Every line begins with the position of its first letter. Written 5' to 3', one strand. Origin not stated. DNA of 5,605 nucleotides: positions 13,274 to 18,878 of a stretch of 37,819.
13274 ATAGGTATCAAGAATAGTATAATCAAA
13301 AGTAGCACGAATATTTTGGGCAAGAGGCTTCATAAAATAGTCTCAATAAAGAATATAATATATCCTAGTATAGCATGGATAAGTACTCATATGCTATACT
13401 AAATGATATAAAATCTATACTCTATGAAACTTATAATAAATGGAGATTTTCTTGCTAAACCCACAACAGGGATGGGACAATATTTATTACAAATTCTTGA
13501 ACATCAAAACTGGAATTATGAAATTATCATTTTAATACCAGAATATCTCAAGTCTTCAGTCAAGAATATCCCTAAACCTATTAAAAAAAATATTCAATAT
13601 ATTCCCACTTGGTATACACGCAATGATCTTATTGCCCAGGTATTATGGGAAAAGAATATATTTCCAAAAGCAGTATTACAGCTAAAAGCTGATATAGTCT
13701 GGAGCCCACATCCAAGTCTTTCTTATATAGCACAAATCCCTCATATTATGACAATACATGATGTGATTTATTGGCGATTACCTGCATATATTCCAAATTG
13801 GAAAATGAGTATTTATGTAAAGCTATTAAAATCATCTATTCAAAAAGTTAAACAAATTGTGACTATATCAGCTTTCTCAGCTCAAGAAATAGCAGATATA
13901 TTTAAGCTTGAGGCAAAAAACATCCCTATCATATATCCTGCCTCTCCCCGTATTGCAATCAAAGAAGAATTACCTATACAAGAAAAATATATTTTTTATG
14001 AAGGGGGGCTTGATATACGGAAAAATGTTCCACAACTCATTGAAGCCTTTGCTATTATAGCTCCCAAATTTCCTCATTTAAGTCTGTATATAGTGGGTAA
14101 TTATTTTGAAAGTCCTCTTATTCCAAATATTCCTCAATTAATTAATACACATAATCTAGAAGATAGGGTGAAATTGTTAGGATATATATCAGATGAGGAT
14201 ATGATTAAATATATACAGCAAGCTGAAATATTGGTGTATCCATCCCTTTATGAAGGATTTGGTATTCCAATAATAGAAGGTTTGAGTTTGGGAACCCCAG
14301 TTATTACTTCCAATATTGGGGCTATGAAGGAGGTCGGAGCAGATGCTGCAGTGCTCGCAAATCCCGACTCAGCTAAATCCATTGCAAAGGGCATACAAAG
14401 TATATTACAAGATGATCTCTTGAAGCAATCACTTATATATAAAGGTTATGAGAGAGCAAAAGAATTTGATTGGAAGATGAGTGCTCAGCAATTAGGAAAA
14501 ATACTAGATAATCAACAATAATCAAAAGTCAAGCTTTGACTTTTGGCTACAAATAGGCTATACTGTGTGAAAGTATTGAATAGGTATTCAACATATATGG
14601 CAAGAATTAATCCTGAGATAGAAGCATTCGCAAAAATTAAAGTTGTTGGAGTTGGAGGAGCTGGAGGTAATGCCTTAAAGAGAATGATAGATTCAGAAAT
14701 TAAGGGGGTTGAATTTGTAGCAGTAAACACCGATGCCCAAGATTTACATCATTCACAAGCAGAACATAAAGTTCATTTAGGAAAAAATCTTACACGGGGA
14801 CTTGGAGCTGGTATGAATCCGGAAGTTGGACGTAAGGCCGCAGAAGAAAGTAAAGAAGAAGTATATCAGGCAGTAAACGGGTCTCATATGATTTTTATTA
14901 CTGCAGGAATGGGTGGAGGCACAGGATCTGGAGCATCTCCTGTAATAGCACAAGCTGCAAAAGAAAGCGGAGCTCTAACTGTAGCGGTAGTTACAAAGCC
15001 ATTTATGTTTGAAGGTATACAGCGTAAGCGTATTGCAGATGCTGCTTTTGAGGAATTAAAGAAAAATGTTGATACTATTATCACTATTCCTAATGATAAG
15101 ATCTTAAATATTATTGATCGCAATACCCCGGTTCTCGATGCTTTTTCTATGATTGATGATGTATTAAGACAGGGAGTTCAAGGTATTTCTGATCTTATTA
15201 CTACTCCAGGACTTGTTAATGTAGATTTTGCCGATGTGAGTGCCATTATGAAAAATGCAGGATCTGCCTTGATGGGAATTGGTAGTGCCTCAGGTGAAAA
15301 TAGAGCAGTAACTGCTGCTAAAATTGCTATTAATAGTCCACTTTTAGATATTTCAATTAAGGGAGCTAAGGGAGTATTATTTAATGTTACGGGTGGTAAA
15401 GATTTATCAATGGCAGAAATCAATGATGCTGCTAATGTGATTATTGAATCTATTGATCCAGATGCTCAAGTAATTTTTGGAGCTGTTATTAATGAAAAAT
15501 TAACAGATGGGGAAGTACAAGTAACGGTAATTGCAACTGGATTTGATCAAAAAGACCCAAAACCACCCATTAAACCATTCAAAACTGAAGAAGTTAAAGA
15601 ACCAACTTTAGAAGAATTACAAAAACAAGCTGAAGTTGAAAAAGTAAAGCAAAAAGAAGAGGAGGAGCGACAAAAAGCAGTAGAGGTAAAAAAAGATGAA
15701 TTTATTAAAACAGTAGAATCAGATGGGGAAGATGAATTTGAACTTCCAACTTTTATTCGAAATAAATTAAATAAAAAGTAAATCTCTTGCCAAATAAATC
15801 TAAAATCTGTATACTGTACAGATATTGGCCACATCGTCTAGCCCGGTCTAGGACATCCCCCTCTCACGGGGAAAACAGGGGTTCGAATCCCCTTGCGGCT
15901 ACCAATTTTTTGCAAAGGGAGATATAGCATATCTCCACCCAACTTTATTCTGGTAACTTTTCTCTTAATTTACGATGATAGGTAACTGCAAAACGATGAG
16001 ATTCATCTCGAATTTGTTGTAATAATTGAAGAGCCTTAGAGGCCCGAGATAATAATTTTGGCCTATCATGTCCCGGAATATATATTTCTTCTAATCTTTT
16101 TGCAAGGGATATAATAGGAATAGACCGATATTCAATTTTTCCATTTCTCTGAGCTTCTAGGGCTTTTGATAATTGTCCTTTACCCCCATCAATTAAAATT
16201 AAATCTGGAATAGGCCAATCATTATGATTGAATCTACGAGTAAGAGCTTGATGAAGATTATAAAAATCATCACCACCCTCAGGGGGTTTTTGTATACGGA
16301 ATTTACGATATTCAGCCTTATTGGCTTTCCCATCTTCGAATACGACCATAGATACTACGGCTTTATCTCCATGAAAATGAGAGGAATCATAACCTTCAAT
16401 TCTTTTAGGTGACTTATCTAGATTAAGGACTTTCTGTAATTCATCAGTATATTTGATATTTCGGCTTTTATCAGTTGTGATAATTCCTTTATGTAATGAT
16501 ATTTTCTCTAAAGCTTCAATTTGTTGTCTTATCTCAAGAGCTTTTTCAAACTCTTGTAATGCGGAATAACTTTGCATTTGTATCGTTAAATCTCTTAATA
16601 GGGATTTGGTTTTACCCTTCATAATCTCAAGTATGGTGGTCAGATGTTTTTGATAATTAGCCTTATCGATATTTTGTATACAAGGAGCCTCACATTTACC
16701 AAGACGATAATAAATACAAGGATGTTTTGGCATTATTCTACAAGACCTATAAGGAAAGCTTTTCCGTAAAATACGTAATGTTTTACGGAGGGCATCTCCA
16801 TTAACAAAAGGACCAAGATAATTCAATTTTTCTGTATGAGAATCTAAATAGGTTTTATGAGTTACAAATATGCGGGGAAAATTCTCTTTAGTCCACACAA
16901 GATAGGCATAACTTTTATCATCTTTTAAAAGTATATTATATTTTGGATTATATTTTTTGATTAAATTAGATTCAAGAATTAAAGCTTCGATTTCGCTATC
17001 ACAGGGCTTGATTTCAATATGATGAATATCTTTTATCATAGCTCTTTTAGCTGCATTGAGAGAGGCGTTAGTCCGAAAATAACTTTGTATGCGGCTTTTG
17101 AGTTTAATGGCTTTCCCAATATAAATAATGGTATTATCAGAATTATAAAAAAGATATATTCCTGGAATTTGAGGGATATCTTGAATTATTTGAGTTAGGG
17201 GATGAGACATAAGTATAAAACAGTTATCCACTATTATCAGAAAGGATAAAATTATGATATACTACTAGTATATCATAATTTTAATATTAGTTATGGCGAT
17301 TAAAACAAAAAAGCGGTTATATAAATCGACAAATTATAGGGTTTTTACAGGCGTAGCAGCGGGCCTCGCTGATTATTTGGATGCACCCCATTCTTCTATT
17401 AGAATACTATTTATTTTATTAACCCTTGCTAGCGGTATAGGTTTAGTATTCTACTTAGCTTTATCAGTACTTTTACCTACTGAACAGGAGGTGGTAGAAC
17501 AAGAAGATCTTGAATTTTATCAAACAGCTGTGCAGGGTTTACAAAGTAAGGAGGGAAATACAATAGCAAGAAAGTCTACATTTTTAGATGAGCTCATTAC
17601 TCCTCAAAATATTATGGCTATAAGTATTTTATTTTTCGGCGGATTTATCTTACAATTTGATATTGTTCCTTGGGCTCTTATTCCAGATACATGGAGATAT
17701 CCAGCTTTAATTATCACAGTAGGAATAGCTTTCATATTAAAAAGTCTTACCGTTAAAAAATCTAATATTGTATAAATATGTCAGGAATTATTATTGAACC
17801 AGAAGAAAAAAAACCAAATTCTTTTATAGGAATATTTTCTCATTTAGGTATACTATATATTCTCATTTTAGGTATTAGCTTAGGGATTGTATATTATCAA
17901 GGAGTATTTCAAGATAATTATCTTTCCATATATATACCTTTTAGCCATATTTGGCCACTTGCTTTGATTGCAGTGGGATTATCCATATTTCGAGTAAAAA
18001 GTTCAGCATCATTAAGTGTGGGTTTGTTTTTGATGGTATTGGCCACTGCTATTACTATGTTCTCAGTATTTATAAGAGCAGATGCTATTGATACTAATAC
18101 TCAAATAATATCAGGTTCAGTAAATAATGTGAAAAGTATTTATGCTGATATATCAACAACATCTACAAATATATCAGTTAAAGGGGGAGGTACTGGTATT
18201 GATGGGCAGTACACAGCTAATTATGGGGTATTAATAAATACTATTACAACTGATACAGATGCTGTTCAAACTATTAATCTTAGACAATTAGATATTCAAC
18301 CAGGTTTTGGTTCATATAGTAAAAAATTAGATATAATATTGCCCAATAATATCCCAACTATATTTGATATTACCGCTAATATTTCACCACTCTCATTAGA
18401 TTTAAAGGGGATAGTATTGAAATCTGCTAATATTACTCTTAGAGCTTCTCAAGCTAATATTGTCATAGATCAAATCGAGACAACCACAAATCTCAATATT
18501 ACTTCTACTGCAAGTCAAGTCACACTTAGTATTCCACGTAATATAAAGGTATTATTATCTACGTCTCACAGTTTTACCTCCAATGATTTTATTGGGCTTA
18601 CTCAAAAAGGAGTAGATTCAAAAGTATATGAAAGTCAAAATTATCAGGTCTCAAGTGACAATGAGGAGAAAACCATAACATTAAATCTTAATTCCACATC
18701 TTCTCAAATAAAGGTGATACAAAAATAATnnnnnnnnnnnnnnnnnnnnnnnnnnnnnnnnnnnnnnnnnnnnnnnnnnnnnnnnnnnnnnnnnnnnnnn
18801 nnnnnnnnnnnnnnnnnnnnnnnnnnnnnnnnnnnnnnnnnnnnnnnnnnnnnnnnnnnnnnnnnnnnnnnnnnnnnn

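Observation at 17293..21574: PspC / LiaF-toast-rack / small membrane protein / membrane-anchored Clp ATPase operon: candidate envelope-stress module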

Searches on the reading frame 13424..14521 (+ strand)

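Call 94: search_protein_families(library=pfam, proteins=[window:13424-14521:+], max_evalue=0.001)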
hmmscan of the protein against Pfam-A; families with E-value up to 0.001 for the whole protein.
window:13424-14521:+ (365 aa): 5 families
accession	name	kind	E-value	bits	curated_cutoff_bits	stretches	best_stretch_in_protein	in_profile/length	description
PF00534.26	Glycos_transf_1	-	6e-34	117.5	26.4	1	180-344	8-172/172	Glycosyl transferases group 1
PF13692.12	Glyco_trans_1_4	-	1.5e-26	93.8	27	1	188-330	2-142/142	Glycosyl transferases group 1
PF13439.12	Glyco_transf_4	-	3.7e-09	37.3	28.5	1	16-172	3-164/170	Glycosyltransferase Family 4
PF20706.3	GT4-conflict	-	2.5e-05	23.9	26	1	246-297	260-312/385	Family 4 Glycosyltransferase in conflict systems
PF13524.12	Glyco_trans_1_2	-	7.8e-05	23.1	25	1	217-357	13-142/144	Glycosyl transferase-like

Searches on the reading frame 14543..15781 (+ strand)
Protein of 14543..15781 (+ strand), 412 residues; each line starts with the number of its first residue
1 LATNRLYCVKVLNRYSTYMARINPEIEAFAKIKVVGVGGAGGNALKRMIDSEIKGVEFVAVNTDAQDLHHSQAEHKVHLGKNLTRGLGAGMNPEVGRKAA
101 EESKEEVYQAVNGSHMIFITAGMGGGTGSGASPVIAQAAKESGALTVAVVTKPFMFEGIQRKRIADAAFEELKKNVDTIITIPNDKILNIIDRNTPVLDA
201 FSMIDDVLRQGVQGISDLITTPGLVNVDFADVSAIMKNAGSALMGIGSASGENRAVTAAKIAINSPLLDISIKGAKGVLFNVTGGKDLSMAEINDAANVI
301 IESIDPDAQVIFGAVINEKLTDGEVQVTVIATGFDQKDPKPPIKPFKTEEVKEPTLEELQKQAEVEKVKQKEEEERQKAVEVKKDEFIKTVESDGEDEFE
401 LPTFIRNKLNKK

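Call 94: search_protein_families(library=pfam, proteins=[window:14543-15781:+], max_evalue=0.001)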
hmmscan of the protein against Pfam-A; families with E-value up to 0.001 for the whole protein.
window:14543-15781:+ (412 aa): 4 families
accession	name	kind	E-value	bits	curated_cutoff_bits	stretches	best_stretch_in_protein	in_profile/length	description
PF00091.31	Tubulin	-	2.8e-51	174.9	33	1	31-192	1-190/190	Tubulin/FtsZ family, GTPase domain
PF12327.13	FtsZ_C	-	2e-35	121.4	27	1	240-335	1-95/95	FtsZ family, C-terminal domain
PF13809.12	Tubulin_2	-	7e-06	26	27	0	103-138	151-185/356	Tubulin like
PF01193.29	RNA_pol_L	-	0.00017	21.6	24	1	34-395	4-55/74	RNA polymerase Rpb3/Rpb11 dimerisation domain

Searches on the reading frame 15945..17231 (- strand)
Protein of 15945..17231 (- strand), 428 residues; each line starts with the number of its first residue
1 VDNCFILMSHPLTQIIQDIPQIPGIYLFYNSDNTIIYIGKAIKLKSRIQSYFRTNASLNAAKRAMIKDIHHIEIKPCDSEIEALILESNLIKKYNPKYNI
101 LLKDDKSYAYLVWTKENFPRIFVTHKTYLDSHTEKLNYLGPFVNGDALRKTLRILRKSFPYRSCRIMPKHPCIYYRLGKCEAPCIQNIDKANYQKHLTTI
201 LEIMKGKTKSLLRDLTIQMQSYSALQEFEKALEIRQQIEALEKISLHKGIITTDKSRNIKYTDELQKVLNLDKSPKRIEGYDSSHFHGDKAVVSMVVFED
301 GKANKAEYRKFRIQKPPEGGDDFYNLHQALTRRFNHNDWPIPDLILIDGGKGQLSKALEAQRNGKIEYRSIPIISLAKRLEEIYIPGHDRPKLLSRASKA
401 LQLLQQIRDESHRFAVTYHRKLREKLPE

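Call 94: search_protein_families(library=pfam, proteins=[window:15945-17231:-], max_evalue=0.001)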
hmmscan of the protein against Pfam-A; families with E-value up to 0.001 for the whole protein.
window:15945-17231:- (428 aa): 3 families
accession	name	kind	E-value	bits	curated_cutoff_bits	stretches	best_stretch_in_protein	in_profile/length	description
PF08459.17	UvrC_RNaseH_dom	-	1.1e-47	162.3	22.3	1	266-416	1-159/159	UvrC RNAse H endonuclease domain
PF01541.30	GIY-YIG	-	1.6e-12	48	22.6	1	24-99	3-78/78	GIY-YIG catalytic domain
PF02151.25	UVR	-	8.8e-08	32.1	21.5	1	209-243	1-35/36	UvrB/uvrC motif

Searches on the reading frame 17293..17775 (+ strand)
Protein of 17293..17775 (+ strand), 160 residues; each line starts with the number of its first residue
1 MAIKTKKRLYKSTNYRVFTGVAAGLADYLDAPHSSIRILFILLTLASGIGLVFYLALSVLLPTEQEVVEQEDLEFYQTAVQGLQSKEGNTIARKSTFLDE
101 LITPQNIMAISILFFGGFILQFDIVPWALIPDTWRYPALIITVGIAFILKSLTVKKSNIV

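Call 3: search_protein_families(library=pfam, proteins=[window:17293-17775:+], max_evalue=1)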
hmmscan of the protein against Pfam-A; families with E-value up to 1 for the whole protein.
window:17293-17775:+ (160 aa): 1 family
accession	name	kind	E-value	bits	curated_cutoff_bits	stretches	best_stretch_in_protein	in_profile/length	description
PF04024.17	PspC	-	2.7e-18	66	25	1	7-64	1-58/58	PspC domain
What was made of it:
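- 17293..17775 (+): PspC-domain membrane protein (160 aa): PspC domain at residues 7-64, plus two further hydrophobic segments. PF04024 at E=2.7e-18, 66 bits against a cut-off of 25 (call 3).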

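Call 4: search_protein_families(library=ncbifam, proteins=[window:17293-17775:+], max_evalue=1)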
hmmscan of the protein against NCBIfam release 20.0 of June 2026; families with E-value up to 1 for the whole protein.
window:17293-17775:+ (160 aa): 3 families
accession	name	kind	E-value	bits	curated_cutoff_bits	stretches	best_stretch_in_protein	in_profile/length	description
TIGR02978.1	phageshock_pspC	equivalog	1.2e-10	41.3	104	1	6-81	1-81/121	envelope stress response membrane protein PspC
NF007973.0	PRK10697.1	equivalog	4.4e-09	36.3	136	1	3-72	4-75/119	envelope stress response membrane protein PspC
TIGR01152.1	psbD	equivalog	0.039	13.1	600.6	1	101-156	78-134/352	photosystem II D2 protein (photosystem q(a) protein)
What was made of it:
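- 17293..17775 (+): It is below the E. coli PspC equivalog cut-off, 41 against 104 bits (call 4).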

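Call 67: find_related_loci(query=A7, collection=metagenome_contigs, flank=7000)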
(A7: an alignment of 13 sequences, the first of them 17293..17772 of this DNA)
Query A7 (160 aa) in metagenome_contigs; peptide patterns used: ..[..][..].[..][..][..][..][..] (x = any residue, [..] = any of these).
600 stretches matched a pattern (row limit reached: there are more); 371 encode a relative of the query (tblastn E <= 1e-3); the best 80 are kept; 80 distinct loci.
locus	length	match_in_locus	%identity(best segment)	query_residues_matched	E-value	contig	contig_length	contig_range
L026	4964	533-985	60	6-156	2e-56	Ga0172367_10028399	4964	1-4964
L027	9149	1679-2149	54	1-156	4e-56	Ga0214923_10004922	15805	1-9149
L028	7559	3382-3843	57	6-158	4e-55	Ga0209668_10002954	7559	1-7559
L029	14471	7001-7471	55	1-156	4e-53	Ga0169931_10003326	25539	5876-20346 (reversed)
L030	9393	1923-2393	55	1-156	2e-50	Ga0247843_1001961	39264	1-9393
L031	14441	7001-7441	52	6-156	2e-41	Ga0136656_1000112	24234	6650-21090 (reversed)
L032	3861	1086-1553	37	7-159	9e-32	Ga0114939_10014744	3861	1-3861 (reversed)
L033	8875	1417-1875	30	6-151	7e-17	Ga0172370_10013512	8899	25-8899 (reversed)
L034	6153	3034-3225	45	2-65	4e-14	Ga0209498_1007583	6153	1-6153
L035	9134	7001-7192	45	2-65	4e-14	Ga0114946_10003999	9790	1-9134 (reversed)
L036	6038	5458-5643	48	7-68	6e-14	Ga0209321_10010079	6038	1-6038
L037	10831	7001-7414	30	6-151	7e-14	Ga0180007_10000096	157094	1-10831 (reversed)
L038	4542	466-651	48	7-68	6e-14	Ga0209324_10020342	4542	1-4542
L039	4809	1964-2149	48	7-68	6e-14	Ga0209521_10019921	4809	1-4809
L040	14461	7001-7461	48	5-70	1e-13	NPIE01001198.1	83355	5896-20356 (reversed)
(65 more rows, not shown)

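Call 73: search_protein_families(library=padloc, proteins=[window:17293-17775:+], max_evalue=0.01)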
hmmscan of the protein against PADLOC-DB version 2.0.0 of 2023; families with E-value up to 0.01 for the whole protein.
window:17293-17775:+ (160 aa): 0 families

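Call 77: list_cluster_members(proteins=[window:17293-17772:+, window:17778-18725:+, window:18730-19125:+, window:19130-21571:+, L018:8418-10856:+, L024:8392-10938:+])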
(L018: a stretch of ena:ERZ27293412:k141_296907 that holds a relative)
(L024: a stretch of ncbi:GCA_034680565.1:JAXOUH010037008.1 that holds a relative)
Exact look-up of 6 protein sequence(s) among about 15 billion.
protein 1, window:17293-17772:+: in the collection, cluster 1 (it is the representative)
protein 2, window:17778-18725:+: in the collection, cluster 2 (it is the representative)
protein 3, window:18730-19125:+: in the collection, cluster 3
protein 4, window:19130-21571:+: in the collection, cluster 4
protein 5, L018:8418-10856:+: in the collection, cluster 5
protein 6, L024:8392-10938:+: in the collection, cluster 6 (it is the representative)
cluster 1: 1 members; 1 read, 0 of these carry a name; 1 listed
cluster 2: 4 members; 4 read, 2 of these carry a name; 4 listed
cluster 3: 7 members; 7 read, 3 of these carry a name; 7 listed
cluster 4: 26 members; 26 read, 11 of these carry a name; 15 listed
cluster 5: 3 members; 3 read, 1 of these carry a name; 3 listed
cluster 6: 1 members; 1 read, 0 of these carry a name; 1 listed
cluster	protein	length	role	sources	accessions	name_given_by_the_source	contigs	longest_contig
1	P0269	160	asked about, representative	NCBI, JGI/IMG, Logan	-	-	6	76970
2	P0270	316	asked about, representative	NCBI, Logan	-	-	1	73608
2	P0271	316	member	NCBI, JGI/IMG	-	hypothetical protein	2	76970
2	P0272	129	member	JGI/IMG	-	hypothetical protein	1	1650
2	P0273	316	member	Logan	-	-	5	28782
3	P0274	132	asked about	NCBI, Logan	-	-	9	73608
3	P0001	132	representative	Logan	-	-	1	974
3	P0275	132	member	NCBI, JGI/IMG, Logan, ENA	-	hypothetical protein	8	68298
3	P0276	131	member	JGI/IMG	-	hypothetical protein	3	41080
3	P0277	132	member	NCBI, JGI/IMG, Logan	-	hypothetical protein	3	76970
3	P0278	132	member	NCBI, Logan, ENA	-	-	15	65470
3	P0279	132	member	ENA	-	-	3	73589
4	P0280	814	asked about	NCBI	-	-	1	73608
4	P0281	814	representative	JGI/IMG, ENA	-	ATP-dependent Clp protease ATP-binding subunit ClpA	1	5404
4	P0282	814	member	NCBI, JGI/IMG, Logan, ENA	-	ATP-dependent Clp protease ATP-binding subunit ClpA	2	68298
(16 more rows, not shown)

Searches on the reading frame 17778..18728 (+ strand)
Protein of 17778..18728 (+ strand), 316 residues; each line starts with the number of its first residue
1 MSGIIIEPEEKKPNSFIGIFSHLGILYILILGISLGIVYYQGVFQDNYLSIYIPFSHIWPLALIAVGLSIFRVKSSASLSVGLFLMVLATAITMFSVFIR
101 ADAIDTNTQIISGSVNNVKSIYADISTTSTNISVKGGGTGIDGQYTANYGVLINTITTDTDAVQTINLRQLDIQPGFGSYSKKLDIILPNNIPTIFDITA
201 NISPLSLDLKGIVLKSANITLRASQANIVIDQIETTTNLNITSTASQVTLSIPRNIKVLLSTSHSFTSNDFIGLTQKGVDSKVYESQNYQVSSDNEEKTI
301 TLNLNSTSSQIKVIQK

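Call 3: search_protein_families(library=pfam, proteins=[window:17778-18728:+], max_evalue=1)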
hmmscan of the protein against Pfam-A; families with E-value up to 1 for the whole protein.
window:17778-18728:+ (316 aa): 2 families
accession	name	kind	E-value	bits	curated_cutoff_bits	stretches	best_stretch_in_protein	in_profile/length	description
PF09922.15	LiaF-like_C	-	0.0031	17.9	29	1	235-313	38-114/114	Cell wall-active antibiotics response LiaF, C-terminal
PF00719.24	Pyrophosphatase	-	0.13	12.5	23.5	1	144-176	33-65/153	Inorganic pyrophosphatase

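Call 4: search_protein_families(library=ncbifam, proteins=[window:17778-18728:+], max_evalue=1)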
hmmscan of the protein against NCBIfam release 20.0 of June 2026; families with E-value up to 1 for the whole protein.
window:17778-18728:+ (316 aa): 1 family
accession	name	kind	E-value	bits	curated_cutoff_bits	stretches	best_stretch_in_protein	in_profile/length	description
NF040535.1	LiaF_C_term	equivalog_domain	0.0028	17.7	57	1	235-314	25-101/103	cell wall-active antibiotics response protein LiaF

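Call 49: search_protein_families(library=pfam, alignment_id=A5, max_evalue=0.1)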
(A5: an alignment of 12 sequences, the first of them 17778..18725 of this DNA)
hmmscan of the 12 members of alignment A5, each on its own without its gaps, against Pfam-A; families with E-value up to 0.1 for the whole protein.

A. member 1, window:17778-18725:+ (316 aa): 1 family
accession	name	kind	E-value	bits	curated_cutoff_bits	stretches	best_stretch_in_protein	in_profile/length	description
PF09922.15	LiaF-like_C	-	0.0031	17.9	29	1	235-313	38-114/114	Cell wall-active antibiotics response LiaF, C-terminal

B. families by the number of members that match (of 12 scanned): 13 families
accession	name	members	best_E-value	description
PF09922.15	LiaF-like_C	6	0.00077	Cell wall-active antibiotics response LiaF, C-terminal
PF22570.1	LiaF-TM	3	0.0002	LiaF transmembrane domain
PF18917.5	LiaI-LiaF-like_TM1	3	0.0077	LiaI-LiaF-like transmembrane region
PF00892.27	EamA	2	5.8e-05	EamA-like transporter family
PF17115.11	Toast_rack_N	2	0.058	N-terminal domain of toast_rack, DUF2154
PF09925.14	DUF2157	1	0.00027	Predicted membrane protein (DUF2157)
PF13129.11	DUF3953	1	0.015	Protein of unknown function (DUF3953)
PF04247.17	SirB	1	0.037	Invasion gene expression up-regulator, SirB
PF02419.22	PsbL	1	0.053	PsbL protein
PF07062.17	Clc-like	1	0.063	Clc-like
PF17569.7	DUF5475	1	0.07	Family of unknown function (DUF5475)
PF09136.16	Glucodextran_B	1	0.072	Glucodextranase, domain B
PF03006.26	HlyIII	1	0.096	Haemolysin-III related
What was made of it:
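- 17778..18728 (+): LiaF-like protein (316 aa): about 3 N-terminal TM segments (LiaI-LiaF-TM type) plus a C-terminal Toastrack beta-helix domain (residues about 105-316). Pfam LiaF-like_C matches 6 of 12 members, LiaF-TM 3 of 12 and LiaI-LiaF-like_TM1 3 of 12 (call 49).
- On LiaF-like (LiaI-LiaF-TM + Toastrack): LiaF-like_C matches 6 of 12 members (call 49). LiaF-TM and LiaI-LiaF-like_TM1 each match 3 of 12 orthologues weakly (call 49).
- Checked: 6 of 12 orthologues hit LiaF-like_C, 3 of 12 hit LiaF-TM and 3 of 12 hit LiaI-LiaF-like_TM1 (call 49).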

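Call 50: search_solved_structures(query=A5, max_evalue=10)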
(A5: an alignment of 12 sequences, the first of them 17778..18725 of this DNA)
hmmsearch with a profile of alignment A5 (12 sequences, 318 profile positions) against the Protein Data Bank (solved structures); distinct sequences matched with E-value up to 10: 1.
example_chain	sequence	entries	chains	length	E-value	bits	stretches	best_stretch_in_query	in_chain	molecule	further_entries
4qrk_A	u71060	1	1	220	1.2e-18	70.7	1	105-318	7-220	Hypothetical protein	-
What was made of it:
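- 17778..18728 (+): The profile of 12 orthologues hits PDB 4QRK at E=1.2e-18 (call 50).
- On LiaF-like (LiaI-LiaF-TM + Toastrack): The profile of 12 orthologues hits 4QRK at E=1.2e-18, covering residues 105-318 against 7-220 of 220 (call 50).
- Checked: A profile of 12 orthologues hits the Toastrack reference structure 4QRK at E=1.2e-18 over residues 105-318 (call 50).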

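Call 73: search_protein_families(library=padloc, proteins=[window:17778-18728:+], max_evalue=0.01)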
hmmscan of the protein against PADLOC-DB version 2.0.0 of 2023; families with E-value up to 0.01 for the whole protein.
window:17778-18728:+ (316 aa): 0 families
